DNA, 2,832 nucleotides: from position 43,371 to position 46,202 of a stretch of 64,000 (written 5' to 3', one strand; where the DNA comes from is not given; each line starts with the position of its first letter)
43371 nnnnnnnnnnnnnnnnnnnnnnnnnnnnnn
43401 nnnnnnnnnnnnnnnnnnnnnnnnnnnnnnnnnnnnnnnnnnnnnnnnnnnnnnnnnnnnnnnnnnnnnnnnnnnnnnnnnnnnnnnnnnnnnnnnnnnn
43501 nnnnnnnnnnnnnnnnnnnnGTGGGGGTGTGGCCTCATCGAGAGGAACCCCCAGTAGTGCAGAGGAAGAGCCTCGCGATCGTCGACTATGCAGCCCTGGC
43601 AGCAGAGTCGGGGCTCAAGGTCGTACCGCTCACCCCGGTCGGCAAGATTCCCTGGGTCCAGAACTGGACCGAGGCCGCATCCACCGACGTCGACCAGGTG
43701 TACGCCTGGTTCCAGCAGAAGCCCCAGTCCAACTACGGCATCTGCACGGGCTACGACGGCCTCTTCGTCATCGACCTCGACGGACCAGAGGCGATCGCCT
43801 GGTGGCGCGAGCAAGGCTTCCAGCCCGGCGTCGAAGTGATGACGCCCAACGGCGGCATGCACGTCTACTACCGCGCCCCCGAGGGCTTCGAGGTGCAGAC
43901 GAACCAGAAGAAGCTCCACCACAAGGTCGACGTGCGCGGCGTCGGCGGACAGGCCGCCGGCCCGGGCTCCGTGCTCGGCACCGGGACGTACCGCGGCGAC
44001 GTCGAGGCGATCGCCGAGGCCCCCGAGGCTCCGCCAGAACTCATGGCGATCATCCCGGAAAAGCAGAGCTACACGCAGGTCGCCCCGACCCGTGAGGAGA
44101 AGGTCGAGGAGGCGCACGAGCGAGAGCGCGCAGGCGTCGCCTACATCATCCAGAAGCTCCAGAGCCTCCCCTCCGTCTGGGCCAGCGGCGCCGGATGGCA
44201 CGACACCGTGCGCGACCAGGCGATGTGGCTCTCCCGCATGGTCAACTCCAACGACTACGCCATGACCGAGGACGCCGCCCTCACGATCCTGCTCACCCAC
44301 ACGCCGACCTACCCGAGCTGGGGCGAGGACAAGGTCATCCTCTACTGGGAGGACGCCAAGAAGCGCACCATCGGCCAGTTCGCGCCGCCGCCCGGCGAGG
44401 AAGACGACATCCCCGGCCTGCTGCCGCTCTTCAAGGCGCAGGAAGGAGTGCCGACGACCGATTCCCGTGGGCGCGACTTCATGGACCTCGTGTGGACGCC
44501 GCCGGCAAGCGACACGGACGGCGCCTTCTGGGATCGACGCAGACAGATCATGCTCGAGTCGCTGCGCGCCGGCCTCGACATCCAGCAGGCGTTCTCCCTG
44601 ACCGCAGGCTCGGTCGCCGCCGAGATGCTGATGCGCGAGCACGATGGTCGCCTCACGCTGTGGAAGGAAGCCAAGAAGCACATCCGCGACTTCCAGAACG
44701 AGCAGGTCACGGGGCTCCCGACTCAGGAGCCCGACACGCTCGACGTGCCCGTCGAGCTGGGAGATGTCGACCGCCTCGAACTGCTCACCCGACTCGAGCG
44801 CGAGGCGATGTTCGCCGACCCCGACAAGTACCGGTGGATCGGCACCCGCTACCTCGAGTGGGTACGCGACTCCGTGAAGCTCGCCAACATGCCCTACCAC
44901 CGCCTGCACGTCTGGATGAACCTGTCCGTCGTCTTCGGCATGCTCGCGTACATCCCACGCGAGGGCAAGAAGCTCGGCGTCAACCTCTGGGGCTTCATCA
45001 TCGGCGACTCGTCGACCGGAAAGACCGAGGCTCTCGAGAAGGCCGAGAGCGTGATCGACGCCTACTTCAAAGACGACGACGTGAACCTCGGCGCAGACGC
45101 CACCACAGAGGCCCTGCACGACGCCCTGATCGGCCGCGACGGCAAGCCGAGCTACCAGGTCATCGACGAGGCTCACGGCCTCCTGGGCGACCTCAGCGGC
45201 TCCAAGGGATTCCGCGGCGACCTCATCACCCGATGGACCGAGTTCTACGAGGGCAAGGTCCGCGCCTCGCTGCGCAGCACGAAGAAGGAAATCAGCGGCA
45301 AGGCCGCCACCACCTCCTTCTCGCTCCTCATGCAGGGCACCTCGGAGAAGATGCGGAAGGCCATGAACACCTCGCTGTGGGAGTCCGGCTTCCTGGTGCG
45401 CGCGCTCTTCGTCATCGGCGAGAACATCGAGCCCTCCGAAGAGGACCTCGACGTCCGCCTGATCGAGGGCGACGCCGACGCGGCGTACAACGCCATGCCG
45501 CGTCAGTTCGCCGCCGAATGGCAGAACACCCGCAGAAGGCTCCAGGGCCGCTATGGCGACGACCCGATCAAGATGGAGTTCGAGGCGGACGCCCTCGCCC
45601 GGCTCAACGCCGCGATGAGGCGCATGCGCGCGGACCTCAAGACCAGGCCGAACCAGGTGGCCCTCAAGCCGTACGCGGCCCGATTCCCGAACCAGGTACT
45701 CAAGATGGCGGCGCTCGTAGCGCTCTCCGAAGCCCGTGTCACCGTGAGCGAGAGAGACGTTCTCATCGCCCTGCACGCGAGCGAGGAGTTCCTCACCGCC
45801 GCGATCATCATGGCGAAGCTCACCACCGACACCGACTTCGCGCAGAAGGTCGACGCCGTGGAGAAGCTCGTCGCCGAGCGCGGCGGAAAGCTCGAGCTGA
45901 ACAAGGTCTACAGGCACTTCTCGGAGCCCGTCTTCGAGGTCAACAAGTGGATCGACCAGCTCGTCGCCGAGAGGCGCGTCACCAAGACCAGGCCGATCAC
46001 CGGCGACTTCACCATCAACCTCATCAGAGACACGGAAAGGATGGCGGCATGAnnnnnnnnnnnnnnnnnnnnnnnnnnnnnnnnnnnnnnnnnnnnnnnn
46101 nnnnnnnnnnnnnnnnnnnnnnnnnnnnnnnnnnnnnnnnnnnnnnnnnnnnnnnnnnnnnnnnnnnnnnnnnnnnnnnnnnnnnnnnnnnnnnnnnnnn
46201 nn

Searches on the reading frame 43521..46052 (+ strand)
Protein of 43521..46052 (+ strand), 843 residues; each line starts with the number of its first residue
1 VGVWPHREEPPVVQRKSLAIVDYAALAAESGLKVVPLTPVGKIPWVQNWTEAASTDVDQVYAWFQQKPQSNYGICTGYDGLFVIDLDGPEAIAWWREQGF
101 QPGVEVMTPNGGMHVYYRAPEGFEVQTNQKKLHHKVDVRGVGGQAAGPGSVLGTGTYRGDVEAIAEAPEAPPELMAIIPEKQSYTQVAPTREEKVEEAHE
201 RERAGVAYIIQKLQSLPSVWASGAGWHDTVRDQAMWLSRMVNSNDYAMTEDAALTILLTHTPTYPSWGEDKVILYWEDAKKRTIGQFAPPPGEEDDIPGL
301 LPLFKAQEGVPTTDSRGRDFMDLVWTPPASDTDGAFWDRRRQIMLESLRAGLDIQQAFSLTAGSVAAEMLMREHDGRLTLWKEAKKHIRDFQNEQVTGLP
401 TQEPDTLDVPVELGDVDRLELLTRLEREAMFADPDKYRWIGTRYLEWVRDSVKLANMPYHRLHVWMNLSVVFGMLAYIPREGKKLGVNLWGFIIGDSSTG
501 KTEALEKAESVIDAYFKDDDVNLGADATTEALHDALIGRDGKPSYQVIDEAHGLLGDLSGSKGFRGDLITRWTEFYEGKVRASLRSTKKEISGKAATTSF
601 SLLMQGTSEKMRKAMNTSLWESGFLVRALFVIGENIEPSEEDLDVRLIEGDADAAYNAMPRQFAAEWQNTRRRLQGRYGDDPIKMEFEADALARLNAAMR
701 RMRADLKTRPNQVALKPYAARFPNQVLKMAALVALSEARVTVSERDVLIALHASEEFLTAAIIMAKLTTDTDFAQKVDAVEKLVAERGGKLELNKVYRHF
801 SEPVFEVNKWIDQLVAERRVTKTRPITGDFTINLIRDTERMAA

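Call 10: search_protein_families(library=pfam, proteins=[window:43521-46052:+], max_evalue=0.01)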
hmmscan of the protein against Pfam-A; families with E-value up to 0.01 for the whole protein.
window:43521-46052:+ (843 aa): 2 families
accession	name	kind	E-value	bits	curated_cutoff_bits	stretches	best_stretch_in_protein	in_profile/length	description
PF09250.16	Prim-Pol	-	8.7e-31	107.9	22.8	1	26-169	3-157/158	Bifunctional DNA primase/polymerase, N-terminal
PF13148.11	DUF3987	-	6.2e-19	68.9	27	1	525-757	128-354/364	Protein of unknown function (DUF3987)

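Call 11: search_protein_families(library=phrogs, proteins=[window:43521-46052:+], max_evalue=0.001)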
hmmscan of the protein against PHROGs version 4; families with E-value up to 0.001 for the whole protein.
window:43521-46052:+ (843 aa): 8 families
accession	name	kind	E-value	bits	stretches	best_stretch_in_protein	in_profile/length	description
phrog_10514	-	DNA, RNA and nucleotide metabolism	9e-67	226.9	1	319-821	230-729/750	DNA primase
phrog_3022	-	DNA, RNA and nucleotide metabolism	9.8e-35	121.1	2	466-753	387-674/788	DNA primase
phrog_1156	-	DNA, RNA and nucleotide metabolism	1.8e-17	64.2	1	22-185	15-199/855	DNA primase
phrog_5852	-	DNA, RNA and nucleotide metabolism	1.9e-15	57.8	1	25-158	71-226/242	DNA polymerase/primase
phrog_695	-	DNA, RNA and nucleotide metabolism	3.1e-11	43.8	1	19-196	7-194/704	DNA polymerase/primase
phrog_2373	-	DNA, RNA and nucleotide metabolism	3.9e-09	36.6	1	525-790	199-457/515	DNA helicase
phrog_906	-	DNA, RNA and nucleotide metabolism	1e-07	32.1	1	53-200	88-259/872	DNA polymerase/primase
phrog_5177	-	DNA, RNA and nucleotide metabolism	0.00011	21.3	1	16-139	16-146/876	DNA polymerase/primase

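Call 12: search_dna_similar(query=window:43521-46052:+, collection=phages, mode=protein, max_rows=25)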
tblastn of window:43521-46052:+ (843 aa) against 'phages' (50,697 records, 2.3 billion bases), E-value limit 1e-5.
Records with a match: 76; places in all: 76; records where one place covers at least 80% of the query: 27.
Best place of each record, by identity: <60% 76.
By first word of the organism name: Microbacterium 32; Arthrobacter 15; Streptomyces 7; Clavibacter 4; Curtobacterium 3; Mycobacterium 3; Ralstonia 3; Caudoviricetes 2; Hydrogenobaculum 2; Stenotrophomonas 1; and 4 more.
By host as written in the record: Arthrobacter sp. ATCC 21022 15; Microbacterium foliorum NRRL B-24224 SEA 9; Microbacterium foliorum NRRL B-24224 8; Microbacterium paraoxydans NWU1 6; Microbacterium paraoxydans NRRL B-14843 6; Streptomyces lividans JI 1326 4; - 3; Microbacterium oxydans 2; and 17 more.
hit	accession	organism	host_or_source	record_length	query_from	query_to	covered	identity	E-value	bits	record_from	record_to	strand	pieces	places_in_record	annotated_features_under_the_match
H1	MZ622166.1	Microbacterium phage Platte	Microbacterium paraoxydans NWU1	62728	21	820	95%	26.8%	8e-51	200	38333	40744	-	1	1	63: DNA primase/polymerase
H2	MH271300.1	Microbacterium phage Hortus1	Microbacterium paraoxydans NWU1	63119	21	820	95%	26.8%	8e-51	200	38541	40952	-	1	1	63: DNA primase/polymerase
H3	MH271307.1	Microbacterium phage OlinDD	Microbacterium paraoxydans NWU1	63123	21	820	95%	26.8%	8e-51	200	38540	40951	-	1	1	63: DNA primase/polymerase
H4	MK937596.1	Microbacterium phage PhillyPhilly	Microbacterium foliorum NRRL B-24224 SEA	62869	29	820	94%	26.6%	9e-47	187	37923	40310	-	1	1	65: DNA primase/polymerase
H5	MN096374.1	Microbacterium phage Roman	Microbacterium foliorum NRRL B-24224 SEA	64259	29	820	94%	26.6%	9e-47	187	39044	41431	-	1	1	68: DNA primase/polymerase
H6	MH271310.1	Microbacterium phage Pioneer3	Microbacterium paraoxydans NWU1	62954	31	820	94%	26.7%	7e-51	200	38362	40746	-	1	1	63: DNA primase/polymerase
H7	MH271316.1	Microbacterium phage Tandem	Microbacterium paraoxydans NWU1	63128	31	820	94%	26.7%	7e-51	200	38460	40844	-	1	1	63: DNA primase/polymerase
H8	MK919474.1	Microbacterium phage Lupine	Microbacterium foliorum NRRL B-24224 SEA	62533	29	820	94%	26.5%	7e-47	188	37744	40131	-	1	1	64: DNA primase/polymerase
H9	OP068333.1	Microbacterium phage Pavlo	Microbacterium foliorum NRRL B-24224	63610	29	820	94%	26.5%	7e-47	188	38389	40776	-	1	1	65: DNA primase/polymerase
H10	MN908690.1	Microbacterium phage Hubbs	Microbacterium foliorum NRRL B-24224 SEA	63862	29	820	94%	26.5%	8e-47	187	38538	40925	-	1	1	66: DNA primase/polymerase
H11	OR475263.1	Microbacterium Phage DejaVu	Microbacterium foliorum NRRL B-24224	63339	29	820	94%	26.5%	1e-46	187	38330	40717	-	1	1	67: DNA primase/polymerase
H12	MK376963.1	Microbacterium phage Alleb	Microbacterium paraoxydans NWU1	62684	31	820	94%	26.3%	6e-51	200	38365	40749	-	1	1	64: DNA primase/polymerase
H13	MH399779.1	Microbacterium phage Jacko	Microbacterium paraoxydans NRRL B-14843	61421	31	820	94%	26.2%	1e-47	190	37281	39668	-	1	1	66: DNA primase/polymerase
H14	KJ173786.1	Microbacterium phage vB_MoxS-ISF9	Microbacterium oxydans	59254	48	820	92%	25.9%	2e-45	183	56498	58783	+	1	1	hypothetical protein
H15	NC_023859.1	Microbacterium phage vB_MoxS-ISF9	Microbacterium oxydans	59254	48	820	92%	25.9%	2e-45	183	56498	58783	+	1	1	DNA primase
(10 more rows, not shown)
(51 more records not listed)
